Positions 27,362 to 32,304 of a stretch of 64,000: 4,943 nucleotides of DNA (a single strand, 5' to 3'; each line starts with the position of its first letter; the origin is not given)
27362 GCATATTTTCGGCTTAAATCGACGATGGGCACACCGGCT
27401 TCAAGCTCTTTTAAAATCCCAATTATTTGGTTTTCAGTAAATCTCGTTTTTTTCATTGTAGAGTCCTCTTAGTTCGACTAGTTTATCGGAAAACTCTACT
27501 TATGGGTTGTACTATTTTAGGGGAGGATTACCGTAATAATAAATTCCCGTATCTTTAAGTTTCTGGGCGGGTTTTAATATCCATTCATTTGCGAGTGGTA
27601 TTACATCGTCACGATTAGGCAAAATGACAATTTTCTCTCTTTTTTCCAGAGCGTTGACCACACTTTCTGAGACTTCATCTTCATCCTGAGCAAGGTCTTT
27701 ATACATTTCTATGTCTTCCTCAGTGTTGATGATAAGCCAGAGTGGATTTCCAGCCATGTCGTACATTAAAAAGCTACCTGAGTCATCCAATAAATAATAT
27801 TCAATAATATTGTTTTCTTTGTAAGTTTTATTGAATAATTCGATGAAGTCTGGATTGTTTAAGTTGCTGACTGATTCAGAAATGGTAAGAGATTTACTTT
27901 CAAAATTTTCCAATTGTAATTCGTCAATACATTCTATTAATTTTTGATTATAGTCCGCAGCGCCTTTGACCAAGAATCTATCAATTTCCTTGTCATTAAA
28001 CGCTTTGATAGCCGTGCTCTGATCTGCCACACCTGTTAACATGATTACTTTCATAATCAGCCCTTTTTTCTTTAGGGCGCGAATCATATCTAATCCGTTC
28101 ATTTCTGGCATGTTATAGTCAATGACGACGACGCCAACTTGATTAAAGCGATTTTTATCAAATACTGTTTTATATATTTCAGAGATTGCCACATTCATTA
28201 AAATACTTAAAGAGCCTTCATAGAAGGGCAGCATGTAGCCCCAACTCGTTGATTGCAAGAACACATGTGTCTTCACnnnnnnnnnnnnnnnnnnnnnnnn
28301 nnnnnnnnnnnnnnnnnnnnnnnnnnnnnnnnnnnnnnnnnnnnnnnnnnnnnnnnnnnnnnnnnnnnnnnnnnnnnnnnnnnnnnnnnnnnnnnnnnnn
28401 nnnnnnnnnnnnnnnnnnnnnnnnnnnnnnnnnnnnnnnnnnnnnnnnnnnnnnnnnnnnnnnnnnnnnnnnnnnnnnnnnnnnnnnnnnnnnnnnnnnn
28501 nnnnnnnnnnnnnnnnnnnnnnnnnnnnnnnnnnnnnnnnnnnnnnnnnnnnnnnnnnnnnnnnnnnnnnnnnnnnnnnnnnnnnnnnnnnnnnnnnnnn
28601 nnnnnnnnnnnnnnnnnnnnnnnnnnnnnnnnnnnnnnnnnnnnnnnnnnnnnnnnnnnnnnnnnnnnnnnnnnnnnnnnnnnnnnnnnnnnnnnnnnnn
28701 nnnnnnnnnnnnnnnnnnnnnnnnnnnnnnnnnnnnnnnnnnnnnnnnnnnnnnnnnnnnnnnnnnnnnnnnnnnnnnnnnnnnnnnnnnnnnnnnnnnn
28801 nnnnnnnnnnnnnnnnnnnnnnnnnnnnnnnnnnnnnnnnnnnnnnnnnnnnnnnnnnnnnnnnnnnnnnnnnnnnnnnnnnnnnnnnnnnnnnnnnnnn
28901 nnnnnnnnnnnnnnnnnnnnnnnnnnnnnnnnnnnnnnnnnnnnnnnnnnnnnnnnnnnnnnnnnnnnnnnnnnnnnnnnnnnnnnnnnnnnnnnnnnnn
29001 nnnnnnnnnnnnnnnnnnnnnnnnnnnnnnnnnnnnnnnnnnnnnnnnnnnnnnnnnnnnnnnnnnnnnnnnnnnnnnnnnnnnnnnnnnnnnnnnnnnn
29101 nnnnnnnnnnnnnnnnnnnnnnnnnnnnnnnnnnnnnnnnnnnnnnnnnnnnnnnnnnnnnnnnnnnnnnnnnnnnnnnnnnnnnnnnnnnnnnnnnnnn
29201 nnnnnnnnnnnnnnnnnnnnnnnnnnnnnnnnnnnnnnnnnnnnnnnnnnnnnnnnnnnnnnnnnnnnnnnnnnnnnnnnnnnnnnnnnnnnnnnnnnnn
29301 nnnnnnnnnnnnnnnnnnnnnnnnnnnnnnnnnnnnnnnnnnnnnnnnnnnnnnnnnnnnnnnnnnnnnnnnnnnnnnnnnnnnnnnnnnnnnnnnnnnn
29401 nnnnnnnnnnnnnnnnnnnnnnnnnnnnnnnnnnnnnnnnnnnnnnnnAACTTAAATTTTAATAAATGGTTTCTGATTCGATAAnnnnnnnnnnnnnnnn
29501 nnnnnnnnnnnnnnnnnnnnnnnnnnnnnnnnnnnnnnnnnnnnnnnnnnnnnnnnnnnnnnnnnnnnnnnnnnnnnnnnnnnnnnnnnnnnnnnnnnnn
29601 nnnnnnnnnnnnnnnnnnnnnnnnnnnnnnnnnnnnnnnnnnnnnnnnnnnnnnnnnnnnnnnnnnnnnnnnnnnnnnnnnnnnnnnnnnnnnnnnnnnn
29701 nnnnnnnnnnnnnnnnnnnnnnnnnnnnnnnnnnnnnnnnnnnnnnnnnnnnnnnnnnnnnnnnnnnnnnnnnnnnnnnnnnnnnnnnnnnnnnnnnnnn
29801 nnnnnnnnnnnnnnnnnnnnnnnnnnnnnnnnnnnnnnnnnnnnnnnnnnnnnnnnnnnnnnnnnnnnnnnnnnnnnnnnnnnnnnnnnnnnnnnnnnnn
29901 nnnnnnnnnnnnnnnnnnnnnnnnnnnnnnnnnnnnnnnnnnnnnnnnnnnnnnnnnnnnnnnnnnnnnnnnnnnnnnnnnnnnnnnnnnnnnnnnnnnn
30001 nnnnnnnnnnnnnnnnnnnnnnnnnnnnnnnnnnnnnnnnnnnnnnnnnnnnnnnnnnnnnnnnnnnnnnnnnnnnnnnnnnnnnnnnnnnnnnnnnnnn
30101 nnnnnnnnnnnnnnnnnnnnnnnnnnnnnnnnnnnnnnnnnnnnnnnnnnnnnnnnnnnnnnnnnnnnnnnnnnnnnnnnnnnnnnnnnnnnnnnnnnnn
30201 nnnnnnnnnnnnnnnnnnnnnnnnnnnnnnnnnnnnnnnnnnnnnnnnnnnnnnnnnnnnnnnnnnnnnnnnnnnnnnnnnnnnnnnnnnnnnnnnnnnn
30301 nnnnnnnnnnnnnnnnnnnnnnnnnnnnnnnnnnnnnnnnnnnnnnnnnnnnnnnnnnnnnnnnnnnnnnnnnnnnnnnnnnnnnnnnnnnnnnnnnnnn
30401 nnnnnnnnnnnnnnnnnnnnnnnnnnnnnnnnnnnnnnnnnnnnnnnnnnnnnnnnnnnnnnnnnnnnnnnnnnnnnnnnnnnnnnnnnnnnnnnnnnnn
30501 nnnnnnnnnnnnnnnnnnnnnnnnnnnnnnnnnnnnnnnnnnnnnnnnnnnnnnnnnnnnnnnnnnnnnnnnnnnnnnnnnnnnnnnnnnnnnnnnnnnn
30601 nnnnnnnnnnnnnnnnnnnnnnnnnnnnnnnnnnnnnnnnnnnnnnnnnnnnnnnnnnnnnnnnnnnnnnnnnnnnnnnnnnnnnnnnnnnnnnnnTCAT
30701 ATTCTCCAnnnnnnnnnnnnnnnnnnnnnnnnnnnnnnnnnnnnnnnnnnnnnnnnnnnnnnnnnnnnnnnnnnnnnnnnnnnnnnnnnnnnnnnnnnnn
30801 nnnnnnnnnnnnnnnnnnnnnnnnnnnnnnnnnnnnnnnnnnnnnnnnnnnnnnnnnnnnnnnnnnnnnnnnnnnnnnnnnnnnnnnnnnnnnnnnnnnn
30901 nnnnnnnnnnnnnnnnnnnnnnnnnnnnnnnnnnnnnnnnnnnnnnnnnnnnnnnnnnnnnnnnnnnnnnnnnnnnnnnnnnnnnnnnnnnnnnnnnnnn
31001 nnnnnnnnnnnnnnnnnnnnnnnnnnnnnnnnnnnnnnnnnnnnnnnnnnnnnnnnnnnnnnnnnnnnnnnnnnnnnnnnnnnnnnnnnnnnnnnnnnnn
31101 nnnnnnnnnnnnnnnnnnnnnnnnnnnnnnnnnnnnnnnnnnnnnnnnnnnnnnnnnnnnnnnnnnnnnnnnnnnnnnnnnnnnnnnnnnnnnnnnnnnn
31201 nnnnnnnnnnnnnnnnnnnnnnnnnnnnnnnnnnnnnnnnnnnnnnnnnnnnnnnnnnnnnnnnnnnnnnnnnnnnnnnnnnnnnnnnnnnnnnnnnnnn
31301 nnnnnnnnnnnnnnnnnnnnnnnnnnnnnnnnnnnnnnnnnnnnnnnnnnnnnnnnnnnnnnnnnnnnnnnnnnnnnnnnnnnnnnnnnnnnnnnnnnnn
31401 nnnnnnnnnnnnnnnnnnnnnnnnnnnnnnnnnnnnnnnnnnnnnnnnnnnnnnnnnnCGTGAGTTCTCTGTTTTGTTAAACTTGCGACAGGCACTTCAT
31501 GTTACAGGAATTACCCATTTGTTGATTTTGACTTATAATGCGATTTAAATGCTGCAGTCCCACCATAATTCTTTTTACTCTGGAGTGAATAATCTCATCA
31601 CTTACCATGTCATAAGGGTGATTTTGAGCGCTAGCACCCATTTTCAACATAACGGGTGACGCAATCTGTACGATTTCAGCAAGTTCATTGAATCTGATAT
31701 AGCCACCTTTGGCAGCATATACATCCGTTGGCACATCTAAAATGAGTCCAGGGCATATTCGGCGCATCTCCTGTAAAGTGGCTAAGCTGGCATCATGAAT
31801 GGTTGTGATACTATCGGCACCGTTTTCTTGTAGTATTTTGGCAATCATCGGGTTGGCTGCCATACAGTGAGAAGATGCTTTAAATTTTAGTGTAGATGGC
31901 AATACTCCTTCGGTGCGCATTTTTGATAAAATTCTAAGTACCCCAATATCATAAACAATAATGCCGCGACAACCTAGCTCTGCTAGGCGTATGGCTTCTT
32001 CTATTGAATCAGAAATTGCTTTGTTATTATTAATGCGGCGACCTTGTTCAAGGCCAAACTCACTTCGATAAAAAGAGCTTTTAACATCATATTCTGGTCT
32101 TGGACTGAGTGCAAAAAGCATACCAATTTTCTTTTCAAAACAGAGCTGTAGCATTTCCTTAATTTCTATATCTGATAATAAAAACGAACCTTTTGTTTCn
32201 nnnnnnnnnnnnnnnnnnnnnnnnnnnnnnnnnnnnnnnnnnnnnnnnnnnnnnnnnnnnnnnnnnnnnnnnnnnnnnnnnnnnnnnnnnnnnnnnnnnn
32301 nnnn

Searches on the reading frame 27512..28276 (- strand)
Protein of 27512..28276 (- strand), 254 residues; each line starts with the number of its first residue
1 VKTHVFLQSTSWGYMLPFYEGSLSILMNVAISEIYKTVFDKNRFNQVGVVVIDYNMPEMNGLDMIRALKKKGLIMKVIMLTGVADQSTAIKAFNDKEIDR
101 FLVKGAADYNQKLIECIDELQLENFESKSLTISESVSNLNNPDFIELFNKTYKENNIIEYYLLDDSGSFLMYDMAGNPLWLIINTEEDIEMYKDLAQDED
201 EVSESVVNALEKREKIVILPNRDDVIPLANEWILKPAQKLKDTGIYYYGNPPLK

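Call 30: search_protein_families(library=pfam, proteins=[window:27512-28276:-], max_evalue=1)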
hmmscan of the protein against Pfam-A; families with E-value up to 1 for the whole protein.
window:27512-28276:- (254 aa): 5 families
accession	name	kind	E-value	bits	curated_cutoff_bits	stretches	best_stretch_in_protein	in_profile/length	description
PF00072.30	Response_reg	-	3.7e-12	46.8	30.2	1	29-106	25-101/111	Response regulator receiver domain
PF00932.25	LTD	-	0.0018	19.1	34.3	1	128-194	6-70/109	Lamin Tail Domain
PF00294.29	PfkB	-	0.017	14.9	25.8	1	63-218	67-224/302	pfkB family carbohydrate kinase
PF07006.16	DUF1310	-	0.061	14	30.1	1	118-201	22-103/119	Protein of unknown function (DUF1310)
PF12917.13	YfbR-like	-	0.095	12.8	25.9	1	101-151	127-177/182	5'-deoxynucleotidase YfbR-like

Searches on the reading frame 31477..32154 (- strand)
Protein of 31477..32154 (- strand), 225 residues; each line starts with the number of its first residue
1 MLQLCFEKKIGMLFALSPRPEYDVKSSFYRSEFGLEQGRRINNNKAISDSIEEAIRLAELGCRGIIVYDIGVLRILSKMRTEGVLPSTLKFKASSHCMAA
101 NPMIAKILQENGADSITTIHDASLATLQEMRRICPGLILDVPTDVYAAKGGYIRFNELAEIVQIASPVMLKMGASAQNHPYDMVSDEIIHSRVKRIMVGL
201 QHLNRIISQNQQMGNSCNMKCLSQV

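Call 30: search_protein_families(library=pfam, proteins=[window:31477-32154:-], max_evalue=1)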
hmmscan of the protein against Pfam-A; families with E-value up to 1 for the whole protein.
window:31477-32154:- (225 aa): 1 family
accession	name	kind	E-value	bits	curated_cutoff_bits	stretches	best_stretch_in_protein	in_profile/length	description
PF01136.24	Peptidase_U32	-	0.00018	21.3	22.4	1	56-134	10-82/233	Peptidase family U32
